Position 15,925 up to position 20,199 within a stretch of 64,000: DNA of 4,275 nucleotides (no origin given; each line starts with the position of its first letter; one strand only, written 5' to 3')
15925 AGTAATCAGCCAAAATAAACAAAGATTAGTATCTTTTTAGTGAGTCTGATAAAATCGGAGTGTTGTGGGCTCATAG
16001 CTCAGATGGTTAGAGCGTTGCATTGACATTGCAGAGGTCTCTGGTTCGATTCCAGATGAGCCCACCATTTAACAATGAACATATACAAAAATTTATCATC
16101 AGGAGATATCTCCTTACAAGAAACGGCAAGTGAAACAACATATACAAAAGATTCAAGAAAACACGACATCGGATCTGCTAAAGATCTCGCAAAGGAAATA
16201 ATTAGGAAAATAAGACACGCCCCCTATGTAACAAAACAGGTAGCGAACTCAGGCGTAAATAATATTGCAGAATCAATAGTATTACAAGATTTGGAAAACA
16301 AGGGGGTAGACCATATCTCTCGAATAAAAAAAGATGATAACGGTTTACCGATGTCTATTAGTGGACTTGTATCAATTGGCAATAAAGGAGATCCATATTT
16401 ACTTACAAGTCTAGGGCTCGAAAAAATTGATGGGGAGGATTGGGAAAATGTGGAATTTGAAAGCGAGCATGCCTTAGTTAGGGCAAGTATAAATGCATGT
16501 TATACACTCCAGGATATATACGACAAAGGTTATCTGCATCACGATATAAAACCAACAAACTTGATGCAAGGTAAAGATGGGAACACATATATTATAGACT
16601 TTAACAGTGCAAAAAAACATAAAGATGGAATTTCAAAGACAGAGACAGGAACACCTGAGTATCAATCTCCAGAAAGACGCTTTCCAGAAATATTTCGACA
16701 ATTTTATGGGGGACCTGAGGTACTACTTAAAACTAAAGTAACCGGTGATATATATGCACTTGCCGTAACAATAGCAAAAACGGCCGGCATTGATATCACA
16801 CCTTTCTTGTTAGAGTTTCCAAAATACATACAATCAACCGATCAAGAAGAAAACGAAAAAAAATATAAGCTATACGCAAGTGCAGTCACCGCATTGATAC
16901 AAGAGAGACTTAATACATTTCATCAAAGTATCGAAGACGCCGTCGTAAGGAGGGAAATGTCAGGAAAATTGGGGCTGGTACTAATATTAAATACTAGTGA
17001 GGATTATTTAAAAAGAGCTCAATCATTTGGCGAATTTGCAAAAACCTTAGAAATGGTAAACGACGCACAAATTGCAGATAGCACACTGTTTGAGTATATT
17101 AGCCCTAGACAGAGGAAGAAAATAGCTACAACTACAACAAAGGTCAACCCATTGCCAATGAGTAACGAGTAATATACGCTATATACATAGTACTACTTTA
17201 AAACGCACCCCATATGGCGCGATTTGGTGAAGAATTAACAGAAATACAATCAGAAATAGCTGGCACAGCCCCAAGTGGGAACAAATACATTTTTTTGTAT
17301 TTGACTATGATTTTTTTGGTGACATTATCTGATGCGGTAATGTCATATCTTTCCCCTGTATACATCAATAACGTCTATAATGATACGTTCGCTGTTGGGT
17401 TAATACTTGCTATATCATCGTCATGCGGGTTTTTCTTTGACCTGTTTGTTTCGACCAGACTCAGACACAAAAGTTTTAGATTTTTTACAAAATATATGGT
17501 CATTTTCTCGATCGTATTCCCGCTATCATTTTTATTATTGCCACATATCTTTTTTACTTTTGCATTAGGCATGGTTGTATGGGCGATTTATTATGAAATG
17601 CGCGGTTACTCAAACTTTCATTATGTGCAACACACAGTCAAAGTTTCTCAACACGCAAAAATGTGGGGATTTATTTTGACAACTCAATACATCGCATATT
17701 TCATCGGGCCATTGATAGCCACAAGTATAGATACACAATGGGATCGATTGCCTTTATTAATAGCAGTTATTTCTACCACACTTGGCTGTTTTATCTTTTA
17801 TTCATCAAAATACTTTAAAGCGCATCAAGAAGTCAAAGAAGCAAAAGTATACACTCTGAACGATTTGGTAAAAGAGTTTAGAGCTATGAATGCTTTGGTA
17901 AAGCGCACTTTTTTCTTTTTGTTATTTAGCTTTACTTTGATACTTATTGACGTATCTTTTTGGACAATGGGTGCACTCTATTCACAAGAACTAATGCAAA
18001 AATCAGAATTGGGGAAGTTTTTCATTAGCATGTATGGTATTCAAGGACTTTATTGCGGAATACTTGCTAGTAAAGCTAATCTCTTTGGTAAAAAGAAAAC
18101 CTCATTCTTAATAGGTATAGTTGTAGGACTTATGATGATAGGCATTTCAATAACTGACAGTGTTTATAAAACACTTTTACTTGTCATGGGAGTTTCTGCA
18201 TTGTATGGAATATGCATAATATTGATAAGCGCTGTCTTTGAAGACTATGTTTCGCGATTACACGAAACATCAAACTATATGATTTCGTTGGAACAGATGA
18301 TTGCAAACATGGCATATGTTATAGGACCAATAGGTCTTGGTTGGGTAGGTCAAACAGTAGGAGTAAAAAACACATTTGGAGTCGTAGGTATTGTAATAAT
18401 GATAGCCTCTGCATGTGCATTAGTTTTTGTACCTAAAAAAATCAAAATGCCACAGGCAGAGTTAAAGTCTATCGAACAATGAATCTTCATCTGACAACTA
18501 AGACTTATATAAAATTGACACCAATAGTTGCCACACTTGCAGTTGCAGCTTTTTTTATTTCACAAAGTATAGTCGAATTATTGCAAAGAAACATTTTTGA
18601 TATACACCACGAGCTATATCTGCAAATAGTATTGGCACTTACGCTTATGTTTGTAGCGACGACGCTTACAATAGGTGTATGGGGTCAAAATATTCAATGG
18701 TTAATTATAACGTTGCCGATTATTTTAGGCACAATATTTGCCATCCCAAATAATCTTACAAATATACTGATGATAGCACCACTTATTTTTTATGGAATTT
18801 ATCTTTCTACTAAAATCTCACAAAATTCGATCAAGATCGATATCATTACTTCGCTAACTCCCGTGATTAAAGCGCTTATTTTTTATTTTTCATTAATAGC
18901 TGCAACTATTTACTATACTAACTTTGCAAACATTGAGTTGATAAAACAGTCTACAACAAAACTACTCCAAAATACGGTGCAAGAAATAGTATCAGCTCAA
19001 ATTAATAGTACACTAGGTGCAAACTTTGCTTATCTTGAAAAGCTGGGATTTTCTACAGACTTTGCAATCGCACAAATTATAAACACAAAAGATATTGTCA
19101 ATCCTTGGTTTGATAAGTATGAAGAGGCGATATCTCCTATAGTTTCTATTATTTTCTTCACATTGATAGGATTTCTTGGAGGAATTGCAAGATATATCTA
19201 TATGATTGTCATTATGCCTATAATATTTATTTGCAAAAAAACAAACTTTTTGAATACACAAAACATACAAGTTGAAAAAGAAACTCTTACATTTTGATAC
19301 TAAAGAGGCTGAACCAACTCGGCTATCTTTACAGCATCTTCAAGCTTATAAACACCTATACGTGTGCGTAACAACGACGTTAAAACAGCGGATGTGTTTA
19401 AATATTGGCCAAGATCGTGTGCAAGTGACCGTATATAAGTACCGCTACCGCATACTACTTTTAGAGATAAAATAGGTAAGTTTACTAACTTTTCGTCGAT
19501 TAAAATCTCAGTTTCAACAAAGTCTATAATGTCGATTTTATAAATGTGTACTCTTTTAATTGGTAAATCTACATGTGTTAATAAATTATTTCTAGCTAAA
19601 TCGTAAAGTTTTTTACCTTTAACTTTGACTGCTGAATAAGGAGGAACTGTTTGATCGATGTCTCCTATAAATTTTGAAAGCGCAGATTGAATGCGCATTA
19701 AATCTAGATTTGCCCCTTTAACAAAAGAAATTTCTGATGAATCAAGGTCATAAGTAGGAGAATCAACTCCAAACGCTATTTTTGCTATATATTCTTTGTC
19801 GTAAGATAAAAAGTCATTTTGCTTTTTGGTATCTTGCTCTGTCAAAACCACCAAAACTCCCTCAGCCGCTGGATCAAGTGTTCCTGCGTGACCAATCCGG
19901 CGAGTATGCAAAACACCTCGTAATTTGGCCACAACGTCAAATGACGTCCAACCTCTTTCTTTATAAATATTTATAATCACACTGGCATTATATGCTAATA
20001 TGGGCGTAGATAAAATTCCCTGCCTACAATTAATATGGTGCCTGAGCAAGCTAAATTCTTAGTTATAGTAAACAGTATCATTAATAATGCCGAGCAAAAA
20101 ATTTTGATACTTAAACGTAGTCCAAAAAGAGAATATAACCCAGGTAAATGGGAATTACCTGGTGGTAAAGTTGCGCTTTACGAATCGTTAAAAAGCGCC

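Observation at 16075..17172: Atypical eukaryotic-like kinase gene starting 7 nt after tRNA-Val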

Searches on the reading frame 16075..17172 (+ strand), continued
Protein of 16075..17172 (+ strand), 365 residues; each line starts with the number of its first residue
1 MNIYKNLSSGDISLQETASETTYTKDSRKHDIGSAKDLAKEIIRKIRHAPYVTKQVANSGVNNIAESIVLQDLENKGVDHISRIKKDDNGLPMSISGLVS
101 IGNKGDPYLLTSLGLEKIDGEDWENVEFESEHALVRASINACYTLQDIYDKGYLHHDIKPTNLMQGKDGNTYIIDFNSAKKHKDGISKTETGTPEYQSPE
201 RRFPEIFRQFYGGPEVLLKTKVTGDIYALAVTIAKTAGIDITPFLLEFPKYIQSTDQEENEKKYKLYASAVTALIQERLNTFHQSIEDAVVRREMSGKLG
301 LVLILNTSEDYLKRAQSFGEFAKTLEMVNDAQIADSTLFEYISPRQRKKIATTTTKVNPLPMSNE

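Call 91: list_cluster_members(proteins=[P0136, P0127, P0128, P0129, P0130, P0131, P0132, P0134, P0138, P0141])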
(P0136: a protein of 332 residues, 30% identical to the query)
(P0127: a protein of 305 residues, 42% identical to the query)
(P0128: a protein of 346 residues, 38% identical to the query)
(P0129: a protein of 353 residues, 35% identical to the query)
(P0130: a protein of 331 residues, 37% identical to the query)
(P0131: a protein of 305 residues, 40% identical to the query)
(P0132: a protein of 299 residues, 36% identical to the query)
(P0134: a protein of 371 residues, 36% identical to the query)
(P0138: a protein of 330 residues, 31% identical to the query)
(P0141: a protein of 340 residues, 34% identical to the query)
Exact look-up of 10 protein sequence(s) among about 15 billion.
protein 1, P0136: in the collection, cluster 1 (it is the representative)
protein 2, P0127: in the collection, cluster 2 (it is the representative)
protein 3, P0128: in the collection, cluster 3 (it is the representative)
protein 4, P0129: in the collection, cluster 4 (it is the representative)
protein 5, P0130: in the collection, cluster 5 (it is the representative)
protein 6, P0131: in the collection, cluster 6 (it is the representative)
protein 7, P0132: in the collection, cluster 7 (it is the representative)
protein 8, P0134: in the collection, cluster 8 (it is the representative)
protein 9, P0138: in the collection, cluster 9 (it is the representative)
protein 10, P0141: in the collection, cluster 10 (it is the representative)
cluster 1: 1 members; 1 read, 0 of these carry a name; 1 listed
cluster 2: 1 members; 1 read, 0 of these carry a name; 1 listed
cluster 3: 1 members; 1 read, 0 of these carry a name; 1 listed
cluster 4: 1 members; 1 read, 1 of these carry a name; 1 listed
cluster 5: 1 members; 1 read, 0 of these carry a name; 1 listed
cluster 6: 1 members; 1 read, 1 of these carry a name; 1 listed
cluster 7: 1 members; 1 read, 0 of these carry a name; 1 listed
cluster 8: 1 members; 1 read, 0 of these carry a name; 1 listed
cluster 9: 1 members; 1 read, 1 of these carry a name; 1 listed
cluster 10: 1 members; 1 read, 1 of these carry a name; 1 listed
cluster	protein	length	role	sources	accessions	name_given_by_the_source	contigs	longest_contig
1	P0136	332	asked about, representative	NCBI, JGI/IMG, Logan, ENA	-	-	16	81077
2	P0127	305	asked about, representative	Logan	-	-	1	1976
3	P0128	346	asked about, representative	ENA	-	-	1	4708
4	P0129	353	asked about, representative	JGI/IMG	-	hypothetical protein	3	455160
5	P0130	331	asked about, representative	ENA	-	-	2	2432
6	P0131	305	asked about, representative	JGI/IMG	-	serine/threonine protein kinase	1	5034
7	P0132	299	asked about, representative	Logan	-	-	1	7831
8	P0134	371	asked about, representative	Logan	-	-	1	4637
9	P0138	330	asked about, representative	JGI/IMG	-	serine/threonine protein kinase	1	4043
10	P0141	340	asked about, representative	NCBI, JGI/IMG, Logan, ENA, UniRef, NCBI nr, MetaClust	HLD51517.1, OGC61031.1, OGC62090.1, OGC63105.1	hypothetical protein A3K34_04435 [candidate division WWE3 bacterium RIFOXYC1_FULL_40_10] | non-specific serine/threonine protein kinase n=1 Tax=candidate division WWE3 bacterium ... | MAG: hypothetical protein A3K58_04435 [candidate division WWE3 bacterium ...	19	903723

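Call 102: list_cluster_members(proteins=[L008:4299-5162:+, L008:11757-12716:-, L008:13143-14495:-, L008:10180-11508:-, L013:3041-3604:+, L013:669-1886:+, L011:449-1855:-, L011:2846-3313:-, L004:3505-4137:+, L006:10969-11583:+])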
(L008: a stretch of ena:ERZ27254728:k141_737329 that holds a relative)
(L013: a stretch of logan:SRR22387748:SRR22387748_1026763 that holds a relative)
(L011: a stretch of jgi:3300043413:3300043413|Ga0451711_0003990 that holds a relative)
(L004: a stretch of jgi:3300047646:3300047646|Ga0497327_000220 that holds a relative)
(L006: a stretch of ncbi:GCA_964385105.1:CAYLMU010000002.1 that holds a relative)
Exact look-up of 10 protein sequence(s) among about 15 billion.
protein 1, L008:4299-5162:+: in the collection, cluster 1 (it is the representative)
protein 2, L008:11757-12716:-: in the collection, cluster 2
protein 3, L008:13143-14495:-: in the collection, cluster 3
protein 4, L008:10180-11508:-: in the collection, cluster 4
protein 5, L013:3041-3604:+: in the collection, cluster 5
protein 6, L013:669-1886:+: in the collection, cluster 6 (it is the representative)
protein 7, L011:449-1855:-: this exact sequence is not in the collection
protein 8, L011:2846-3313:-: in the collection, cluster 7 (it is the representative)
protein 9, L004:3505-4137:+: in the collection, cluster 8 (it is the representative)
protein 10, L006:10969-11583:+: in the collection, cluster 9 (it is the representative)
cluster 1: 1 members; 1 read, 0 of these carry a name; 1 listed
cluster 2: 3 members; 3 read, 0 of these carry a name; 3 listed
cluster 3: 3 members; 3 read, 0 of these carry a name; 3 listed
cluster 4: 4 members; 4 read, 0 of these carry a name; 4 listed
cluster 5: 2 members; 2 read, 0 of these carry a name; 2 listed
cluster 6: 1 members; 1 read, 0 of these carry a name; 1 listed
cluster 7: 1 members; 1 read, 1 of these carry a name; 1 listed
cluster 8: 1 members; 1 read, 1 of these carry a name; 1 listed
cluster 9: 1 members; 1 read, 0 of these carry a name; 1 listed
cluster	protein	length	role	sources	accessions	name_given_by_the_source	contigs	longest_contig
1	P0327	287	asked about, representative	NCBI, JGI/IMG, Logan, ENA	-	-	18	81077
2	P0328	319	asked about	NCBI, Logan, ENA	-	-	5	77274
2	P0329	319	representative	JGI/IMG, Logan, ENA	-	-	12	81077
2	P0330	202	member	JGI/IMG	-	-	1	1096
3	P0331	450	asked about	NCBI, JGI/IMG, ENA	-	-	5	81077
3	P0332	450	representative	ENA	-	-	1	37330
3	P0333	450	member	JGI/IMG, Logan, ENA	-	-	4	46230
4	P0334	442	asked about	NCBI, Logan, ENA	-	-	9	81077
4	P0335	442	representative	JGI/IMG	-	-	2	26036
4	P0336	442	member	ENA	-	-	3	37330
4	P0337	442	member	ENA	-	-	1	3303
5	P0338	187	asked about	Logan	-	-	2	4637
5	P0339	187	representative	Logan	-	-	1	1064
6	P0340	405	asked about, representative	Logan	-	-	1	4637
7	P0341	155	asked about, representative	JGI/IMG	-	ribosomal protein S18 acetylase RimI-like enzyme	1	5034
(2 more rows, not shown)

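Call 104: search_dna_similar(query=window:16075-17172:+, collection=phages, mode=protein, max_evalue=0.001, max_rows=8)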
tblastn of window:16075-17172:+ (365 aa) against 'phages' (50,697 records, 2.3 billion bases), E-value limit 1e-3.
Records with a match: 1; places in all: 1; records where one place covers at least 80% of the query: 0.
Best place of each record, by identity: <60% 1.
By first word of the organism name: Klebsiella 1.
By host as written in the record: Klebsiella pneumoniae 1.
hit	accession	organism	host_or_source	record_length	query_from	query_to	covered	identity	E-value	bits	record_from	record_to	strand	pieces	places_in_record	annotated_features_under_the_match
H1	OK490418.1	Klebsiella phage Kp4865-2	Klebsiella pneumoniae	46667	98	232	37%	25.2%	5e-5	51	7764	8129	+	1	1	record has no annotation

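Call 105: search_dna_similar(query=window:16075-17172:+, collection=plasmids, mode=protein, max_evalue=0.001, max_rows=8)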
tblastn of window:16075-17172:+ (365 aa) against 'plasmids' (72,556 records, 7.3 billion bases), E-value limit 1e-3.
Records with a match: 22; places in all: 23; records where one place covers at least 80% of the query: 0.
Best place of each record, by identity: <60% 22.
By first word of the organism name: Streptomyces 6; Rhizobium 3; Agrobacterium 3; Acaryochloris 2; Eleftheria 1; Nonomuraea 1; Xanthobacter 1; Granulicella 1; Bacillus 1; Embleya 1; and 2 more.
By predicted mobility (MOB-suite, as given by PLSDB): non-mobilizable 14; conjugative 5; mobilizable 3.
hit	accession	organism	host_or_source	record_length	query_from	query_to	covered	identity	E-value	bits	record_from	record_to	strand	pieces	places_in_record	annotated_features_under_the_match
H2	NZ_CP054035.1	Rhizobium indicum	Pisum sativum l. (pea),Pure culture,Pea ...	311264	66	274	57%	24.6%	3e-4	50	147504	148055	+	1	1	protein kinase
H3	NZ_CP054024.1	Rhizobium indicum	Pisum sativum l. (pea),Pure culture,Pea ...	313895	66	274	57%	24.6%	3e-4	50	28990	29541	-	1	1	protein kinase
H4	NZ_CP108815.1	Streptomyces sp. NBC_00868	-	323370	84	244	44%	31.1%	9e-8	62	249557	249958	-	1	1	serine/threonine-protein kinase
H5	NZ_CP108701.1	Streptomyces sp. NBC_01006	-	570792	78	244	46%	27.8%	2e-6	57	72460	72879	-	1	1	serine/threonine-protein kinase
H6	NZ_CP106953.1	Eleftheria terrae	soil sample,soil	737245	77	233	43%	27.2%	6e-5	53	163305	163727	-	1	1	serine/threonine-protein kinase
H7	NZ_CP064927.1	Acaryochloris marina S15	cell culture,surface of Pikea pinnata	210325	90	234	40%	29.2%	4e-4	50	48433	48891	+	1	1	serine/threonine-protein kinase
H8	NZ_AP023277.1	Agrobacterium vitis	Vitis vinifera,grapevine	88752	141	279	38%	29.4%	4e-7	59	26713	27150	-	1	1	serine/threonine-protein kinase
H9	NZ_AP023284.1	Agrobacterium vitis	Vitis vinifera,grapevine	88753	141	279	38%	29.4%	4e-7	59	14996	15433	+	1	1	serine/threonine-protein kinase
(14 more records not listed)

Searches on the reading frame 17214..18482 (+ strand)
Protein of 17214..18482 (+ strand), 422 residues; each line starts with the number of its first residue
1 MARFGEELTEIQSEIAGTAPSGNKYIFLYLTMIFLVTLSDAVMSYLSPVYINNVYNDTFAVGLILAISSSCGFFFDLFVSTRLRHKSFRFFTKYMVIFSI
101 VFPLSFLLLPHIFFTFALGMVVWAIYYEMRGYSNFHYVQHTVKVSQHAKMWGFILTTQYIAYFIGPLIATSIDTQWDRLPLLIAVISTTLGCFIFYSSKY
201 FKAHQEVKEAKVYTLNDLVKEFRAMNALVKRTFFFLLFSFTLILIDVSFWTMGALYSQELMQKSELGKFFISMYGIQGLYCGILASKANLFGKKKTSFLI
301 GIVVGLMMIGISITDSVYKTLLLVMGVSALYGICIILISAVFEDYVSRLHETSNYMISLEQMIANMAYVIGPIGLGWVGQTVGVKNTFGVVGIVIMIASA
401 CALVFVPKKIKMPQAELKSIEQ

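Call 4: search_protein_families(library=pfam, proteins=[window:17214-18482:+], max_evalue=1)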
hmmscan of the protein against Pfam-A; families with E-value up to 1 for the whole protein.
window:17214-18482:+ (422 aa): 2 families
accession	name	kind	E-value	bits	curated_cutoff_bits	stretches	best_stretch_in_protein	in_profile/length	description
PF07690.21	MFS_1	-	3.7e-18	66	33.4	3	139-347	111-320/347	Major Facilitator Superfamily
PF03208.24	PRA1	-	0.0029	17.6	30.1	1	80-168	28-113/143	PRA1 family protein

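Call 5: search_protein_families(library=ncbifam, proteins=[window:17214-18482:+], max_evalue=1)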
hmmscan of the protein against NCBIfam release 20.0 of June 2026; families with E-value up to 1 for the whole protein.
window:17214-18482:+ (422 aa): 1 family
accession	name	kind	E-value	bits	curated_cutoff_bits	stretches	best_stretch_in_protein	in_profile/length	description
TIGR00880.1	2_A_01_02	superfamily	0.0012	19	131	1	270-407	3-139/141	multidrug resistance protein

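Call 22: search_protein_families(library=padloc, proteins=[window:17214-18482:+], max_evalue=0.1)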
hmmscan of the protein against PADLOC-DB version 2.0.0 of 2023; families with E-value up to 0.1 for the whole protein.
window:17214-18482:+ (422 aa): 0 families

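Call 24: list_cluster_members(proteins=[P0001, P0002, window:17214-18482:+, window:18479-19297:+, window:12617-14377:-, window:21324-23108:+])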
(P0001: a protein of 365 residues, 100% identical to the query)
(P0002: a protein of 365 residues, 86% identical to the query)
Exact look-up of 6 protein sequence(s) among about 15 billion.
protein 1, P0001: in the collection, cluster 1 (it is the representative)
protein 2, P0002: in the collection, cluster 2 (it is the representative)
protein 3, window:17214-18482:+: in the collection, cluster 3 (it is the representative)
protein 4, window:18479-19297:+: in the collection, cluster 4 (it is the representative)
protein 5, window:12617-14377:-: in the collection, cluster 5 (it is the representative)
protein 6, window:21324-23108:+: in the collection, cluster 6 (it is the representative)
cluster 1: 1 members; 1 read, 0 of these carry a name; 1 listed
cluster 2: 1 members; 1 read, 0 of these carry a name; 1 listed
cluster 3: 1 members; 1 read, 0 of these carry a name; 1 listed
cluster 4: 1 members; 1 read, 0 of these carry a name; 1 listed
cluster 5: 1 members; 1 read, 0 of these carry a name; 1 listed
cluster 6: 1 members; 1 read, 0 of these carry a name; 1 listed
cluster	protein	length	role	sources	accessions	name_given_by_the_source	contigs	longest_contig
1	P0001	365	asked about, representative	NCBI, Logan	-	-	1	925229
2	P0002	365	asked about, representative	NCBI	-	-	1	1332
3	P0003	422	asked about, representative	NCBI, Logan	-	-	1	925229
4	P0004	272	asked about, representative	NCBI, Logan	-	-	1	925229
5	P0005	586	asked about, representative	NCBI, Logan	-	-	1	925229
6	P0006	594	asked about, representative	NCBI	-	-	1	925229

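Call 53: search_protein_families(library=phrogs, proteins=[window:17214-18482:+], max_evalue=0.01)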
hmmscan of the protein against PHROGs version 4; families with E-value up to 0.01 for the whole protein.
window:17214-18482:+ (422 aa): 1 family
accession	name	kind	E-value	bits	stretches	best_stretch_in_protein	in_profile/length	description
phrog_2034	-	unknown function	2e-11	44.2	2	21-194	215-388/406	-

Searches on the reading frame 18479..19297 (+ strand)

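Call 4: search_protein_families(library=pfam, proteins=[window:18479-19297:+], max_evalue=1)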
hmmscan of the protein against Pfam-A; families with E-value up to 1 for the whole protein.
window:18479-19297:+ (272 aa): 1 family
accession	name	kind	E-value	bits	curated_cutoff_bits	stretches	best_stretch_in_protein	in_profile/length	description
PF23526.1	AprA_N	-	0.26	12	27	0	236-260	5-29/67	AprA N-terminal domain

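Call 5: search_protein_families(library=ncbifam, proteins=[window:18479-19297:+], max_evalue=1)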
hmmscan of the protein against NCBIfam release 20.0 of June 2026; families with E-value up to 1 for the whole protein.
window:18479-19297:+ (272 aa): 1 family
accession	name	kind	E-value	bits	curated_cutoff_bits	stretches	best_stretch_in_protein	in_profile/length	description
NF008526.0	PRK11462.1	equivalog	0.00044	19.1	836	1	15-151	301-433/460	glycoside-pentoside-hexuronide family transporter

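Call 22: search_protein_families(library=padloc, proteins=[window:18479-19297:+], max_evalue=0.1)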
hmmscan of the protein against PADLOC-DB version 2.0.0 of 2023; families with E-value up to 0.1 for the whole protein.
window:18479-19297:+ (272 aa): 0 families

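Call 53: search_protein_families(library=phrogs, proteins=[window:18479-19297:+], max_evalue=0.01)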
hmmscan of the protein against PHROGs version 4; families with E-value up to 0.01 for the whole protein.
window:18479-19297:+ (272 aa): 0 families

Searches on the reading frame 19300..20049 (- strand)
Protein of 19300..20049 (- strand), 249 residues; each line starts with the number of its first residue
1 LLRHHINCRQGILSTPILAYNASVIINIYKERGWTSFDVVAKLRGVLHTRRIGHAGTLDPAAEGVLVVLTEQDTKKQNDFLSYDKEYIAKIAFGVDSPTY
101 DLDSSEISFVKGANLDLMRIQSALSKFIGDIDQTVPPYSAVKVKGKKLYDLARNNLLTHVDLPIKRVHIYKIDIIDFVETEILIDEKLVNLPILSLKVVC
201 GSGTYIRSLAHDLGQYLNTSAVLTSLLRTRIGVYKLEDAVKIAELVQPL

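Call 106: search_protein_families(library=pfam, proteins=[window:19300-20049:-], max_evalue=0.001)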
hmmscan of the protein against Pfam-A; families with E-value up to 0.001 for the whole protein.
window:19300-20049:- (249 aa): 2 families
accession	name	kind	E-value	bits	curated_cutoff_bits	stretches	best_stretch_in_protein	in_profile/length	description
PF01509.24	TruB_N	-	2.8e-39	135.3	27.3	1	45-206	2-149/149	TruB family pseudouridylate synthase (N terminal domain)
PF16198.10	TruB_C_2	-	3.9e-07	30.5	29.3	1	207-246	1-40/66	tRNA pseudouridylate synthase B C-terminal domain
